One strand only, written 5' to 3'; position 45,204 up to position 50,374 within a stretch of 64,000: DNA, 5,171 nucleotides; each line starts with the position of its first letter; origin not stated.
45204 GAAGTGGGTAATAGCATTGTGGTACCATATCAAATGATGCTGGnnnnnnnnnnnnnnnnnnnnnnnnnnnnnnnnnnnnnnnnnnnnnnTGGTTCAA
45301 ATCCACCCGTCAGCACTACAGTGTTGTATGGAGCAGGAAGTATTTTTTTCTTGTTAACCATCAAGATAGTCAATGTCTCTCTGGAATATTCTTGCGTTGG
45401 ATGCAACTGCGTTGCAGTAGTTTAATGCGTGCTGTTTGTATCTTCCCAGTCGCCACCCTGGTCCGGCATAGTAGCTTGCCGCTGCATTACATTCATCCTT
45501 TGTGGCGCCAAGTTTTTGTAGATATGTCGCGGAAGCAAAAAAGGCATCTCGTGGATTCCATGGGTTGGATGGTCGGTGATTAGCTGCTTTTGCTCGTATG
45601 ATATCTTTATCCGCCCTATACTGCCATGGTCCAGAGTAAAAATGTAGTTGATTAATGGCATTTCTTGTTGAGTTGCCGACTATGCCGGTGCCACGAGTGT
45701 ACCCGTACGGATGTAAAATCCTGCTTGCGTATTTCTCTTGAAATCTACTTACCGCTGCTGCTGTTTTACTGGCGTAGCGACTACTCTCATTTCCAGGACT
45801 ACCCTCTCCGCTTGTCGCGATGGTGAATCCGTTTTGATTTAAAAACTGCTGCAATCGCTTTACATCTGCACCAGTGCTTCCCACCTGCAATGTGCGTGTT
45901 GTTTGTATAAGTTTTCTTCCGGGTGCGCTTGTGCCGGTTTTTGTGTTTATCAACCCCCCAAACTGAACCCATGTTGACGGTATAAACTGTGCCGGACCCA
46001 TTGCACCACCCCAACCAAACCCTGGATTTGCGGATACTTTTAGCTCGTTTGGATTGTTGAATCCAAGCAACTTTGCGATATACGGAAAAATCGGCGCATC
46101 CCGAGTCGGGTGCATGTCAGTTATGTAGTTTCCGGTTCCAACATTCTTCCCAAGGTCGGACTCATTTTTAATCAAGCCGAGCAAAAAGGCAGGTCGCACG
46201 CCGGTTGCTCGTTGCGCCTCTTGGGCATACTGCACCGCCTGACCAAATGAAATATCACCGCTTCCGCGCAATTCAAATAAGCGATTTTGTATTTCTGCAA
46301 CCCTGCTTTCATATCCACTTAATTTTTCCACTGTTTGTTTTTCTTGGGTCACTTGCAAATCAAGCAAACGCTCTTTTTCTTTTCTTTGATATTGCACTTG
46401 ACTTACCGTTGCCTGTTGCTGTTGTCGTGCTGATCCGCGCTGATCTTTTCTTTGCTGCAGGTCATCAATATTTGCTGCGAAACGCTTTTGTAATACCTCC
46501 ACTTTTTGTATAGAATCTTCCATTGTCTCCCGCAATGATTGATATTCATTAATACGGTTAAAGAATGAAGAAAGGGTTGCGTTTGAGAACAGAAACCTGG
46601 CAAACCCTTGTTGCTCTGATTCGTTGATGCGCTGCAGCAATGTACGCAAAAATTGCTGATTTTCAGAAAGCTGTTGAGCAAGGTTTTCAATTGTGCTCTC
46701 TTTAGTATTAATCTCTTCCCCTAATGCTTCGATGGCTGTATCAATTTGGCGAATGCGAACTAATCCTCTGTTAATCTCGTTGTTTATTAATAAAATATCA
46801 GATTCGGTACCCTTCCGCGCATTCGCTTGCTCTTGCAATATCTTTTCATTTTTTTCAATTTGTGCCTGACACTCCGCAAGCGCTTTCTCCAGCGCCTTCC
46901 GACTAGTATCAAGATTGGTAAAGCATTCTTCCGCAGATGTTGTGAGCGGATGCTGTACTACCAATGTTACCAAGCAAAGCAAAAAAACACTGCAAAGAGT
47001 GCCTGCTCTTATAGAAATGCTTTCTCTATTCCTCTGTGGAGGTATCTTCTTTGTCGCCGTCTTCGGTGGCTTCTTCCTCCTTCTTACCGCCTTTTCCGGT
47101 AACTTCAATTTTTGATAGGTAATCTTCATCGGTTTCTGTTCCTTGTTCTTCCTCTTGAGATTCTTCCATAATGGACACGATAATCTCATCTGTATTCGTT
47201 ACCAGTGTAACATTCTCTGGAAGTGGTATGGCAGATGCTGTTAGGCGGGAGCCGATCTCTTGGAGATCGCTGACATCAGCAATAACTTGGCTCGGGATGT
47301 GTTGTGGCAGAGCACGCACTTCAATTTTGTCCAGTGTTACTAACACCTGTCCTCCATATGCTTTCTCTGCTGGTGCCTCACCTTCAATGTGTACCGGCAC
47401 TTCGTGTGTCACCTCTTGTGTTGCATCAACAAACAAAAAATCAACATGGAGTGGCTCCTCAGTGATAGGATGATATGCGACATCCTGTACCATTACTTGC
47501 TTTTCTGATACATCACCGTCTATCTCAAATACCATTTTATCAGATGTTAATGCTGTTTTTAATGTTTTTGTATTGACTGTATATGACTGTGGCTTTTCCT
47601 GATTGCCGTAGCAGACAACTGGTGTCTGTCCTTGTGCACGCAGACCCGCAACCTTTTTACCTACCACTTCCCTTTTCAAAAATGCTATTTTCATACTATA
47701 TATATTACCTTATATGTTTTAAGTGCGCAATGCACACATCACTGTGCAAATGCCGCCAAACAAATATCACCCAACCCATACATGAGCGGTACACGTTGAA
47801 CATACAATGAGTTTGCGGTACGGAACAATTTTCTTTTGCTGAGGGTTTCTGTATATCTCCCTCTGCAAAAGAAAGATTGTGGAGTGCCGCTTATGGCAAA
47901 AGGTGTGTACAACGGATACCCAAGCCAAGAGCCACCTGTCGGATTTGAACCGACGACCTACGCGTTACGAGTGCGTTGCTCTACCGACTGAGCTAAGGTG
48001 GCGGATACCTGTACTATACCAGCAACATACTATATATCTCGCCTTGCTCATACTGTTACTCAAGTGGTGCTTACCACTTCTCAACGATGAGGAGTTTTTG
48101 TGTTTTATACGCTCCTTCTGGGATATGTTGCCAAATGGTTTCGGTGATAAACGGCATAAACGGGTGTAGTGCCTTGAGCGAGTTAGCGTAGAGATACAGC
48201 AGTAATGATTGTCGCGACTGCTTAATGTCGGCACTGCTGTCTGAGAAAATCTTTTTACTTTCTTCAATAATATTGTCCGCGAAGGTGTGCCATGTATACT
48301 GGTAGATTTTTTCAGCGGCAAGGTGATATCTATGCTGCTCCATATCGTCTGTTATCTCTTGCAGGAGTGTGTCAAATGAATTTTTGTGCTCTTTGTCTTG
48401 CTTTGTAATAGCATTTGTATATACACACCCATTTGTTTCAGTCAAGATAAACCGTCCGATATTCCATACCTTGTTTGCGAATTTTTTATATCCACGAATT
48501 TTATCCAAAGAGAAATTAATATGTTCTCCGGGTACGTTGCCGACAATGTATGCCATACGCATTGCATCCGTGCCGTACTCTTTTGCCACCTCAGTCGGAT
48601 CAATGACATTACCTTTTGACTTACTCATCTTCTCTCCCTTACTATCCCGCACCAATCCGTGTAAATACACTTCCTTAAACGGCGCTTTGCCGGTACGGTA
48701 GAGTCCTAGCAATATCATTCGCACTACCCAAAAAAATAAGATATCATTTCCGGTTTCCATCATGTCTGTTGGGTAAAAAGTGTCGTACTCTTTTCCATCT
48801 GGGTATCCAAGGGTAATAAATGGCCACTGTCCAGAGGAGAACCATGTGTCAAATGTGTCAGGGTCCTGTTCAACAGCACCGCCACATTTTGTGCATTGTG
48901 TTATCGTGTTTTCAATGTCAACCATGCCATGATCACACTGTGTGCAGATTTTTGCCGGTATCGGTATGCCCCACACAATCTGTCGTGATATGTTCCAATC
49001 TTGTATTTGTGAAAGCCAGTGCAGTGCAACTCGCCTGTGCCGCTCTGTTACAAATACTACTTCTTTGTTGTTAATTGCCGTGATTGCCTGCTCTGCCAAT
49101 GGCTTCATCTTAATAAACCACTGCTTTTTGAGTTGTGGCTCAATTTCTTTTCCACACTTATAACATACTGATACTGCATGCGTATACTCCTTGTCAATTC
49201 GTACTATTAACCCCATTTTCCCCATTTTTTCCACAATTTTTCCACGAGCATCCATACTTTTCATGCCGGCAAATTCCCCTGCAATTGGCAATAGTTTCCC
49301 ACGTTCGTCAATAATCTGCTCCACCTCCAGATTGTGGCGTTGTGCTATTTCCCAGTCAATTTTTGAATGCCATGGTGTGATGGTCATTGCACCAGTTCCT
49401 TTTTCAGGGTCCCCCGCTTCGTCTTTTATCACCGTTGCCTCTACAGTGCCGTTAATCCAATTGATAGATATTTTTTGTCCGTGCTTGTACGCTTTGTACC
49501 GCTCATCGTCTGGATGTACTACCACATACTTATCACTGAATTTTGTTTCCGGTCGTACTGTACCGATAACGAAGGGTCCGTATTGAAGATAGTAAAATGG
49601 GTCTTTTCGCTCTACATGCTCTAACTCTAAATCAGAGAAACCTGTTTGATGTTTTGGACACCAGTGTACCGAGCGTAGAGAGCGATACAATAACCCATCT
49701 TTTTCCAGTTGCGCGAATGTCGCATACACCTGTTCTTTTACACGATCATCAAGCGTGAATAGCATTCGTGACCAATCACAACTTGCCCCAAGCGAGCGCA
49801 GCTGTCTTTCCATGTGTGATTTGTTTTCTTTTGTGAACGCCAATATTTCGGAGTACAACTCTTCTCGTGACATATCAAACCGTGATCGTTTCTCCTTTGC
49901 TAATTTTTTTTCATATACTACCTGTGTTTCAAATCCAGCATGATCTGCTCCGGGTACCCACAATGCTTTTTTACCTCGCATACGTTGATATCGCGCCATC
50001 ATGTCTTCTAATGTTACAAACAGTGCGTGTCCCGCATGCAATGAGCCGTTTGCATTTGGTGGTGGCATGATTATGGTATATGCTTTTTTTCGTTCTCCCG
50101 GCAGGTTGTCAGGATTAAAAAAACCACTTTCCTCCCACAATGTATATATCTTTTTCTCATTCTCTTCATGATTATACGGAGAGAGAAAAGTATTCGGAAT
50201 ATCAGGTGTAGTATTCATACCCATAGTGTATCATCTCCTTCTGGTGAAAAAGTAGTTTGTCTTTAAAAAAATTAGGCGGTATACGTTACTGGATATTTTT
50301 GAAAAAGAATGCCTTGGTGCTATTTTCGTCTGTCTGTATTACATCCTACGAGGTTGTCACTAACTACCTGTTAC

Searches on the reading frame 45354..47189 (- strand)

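Call 17: search_protein_families(library=ncbifam, proteins=[window:45354-47189:-], max_evalue=0.01)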
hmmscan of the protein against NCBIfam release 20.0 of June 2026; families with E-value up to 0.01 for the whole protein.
window:45354-47189:- (611 aa): 7 families
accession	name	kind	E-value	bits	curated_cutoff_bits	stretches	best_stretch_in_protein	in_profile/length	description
TIGR02168.1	SMC_prok_B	equivalog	4.2e-05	21.5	567.35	1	91-306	731-949/1181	chromosome segregation protein SMC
NF045487.1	ASRP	equivalog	6.2e-05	21.8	300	1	91-192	152-248/593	archaea-specific SMC-related protein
TIGR02169.1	SMC_prok_A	equivalog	9.1e-05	20.3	729.4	1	88-309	675-890/1165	chromosome segregation protein SMC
NF002572.0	PRK02224.1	equivalog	0.00061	18.2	1087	1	94-301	205-404/888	DNA double-strand break repair ATPase Rad50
NF041035.1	Rad50_Halo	equivalog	0.00072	18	1000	1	92-326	203-418/883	DNA double-strand break repair ATPase Rad50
NF008029.0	PRK10760.1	equivalog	0.002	17.2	449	0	249-410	69-232/359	lytic murein transglycosylase B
TIGR02869.1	spore_SleB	equivalog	0.0041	17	236.5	0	431-512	4-68/201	spore cortex-lytic enzyme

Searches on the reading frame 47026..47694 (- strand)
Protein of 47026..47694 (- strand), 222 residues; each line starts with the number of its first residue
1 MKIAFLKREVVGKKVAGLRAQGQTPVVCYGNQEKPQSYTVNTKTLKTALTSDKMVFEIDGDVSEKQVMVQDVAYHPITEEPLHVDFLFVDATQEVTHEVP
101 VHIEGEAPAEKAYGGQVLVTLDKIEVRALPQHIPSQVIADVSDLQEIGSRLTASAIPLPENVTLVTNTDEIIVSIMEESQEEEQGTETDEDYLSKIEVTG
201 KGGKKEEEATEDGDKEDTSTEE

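Call 57: search_protein_families(library=pfam, proteins=[window:47026-47694:-], max_evalue=0.001)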
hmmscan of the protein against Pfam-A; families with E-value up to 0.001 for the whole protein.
window:47026-47694:- (222 aa): 2 families
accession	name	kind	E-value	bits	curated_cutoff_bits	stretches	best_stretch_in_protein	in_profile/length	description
PF14693.11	Ribosomal_TL5_C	-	3.4e-20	72.6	27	1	94-177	1-82/84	Ribosomal protein TL5, C-terminal domain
PF01386.24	Ribosomal_L25p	-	1.6e-17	64.1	23.6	1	7-86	5-82/82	Ribosomal L25p family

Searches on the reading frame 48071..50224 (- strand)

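Call 17: search_protein_families(library=ncbifam, proteins=[window:48071-50224:-], max_evalue=0.01)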
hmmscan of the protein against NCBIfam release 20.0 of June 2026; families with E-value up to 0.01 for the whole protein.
window:48071-50224:- (717 aa): 20 families
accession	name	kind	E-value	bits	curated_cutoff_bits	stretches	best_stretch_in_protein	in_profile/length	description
NF004349.1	PRK05729.1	equivalog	1.5e-230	767.8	704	1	17-717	4-695/860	valine--tRNA ligase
TIGR00422.1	valS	equivalog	7.6e-226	752.1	612.1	1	16-704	4-702/863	valine--tRNA ligase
NF011492.0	PRK14900.1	equivalog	1.3e-191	639.1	1783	1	16-702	12-708/1044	valine--tRNA ligase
NF009687.0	PRK13208.1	equivalog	2.2e-147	492.5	738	1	15-710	8-714/801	valine--tRNA ligase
TIGR00392.1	ileS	equivalog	1.3e-101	341.3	621.4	3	439-707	518-794/861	isoleucine--tRNA ligase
NF000540.1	alt_ValS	exception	1.6e-82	277.8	900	1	21-707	8-749/827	valine--tRNA ligase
NF000257.1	MupA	exception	7e-58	196.2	1900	3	437-700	488-760/1024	mupirocin-resistant isoleucine--tRNA ligase MupA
NF000258.1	MupB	exception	2.9e-56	190.9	1900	3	437-699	492-761/1033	mupirocin-resistant isoleucine--tRNA ligase MupB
NF040702.1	ileS_w_GNAT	exception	1.4e-48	165.3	1999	2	267-702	497-957/1100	isoleucine--tRNA ligase, N-acetyltransferase domain-containing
NF008957.0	PRK12300.1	subfamily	1.1e-47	162.7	677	3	19-251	6-251/946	leucine--tRNA ligase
TIGR00396.1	leuS_bact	equivalog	3.8e-45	154.3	548.4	3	529-711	602-770/843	leucine--tRNA ligase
TIGR00395.1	leuS_arch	equivalog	7.4e-38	130.1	648.5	3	23-249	4-243/938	leucine--tRNA ligase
TIGR00398.1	metG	equivalog_domain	8.1e-34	117.2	336.35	2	353-701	168-501/530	methionine--tRNA ligase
NF008900.0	PRK12267.1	equivalog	1.5e-27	96.4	598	2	471-701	238-476/648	methionine--tRNA ligase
NF001100.0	PRK00133.1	equivalog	8e-25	87.4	587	2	353-703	174-504/676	methionine--tRNA ligase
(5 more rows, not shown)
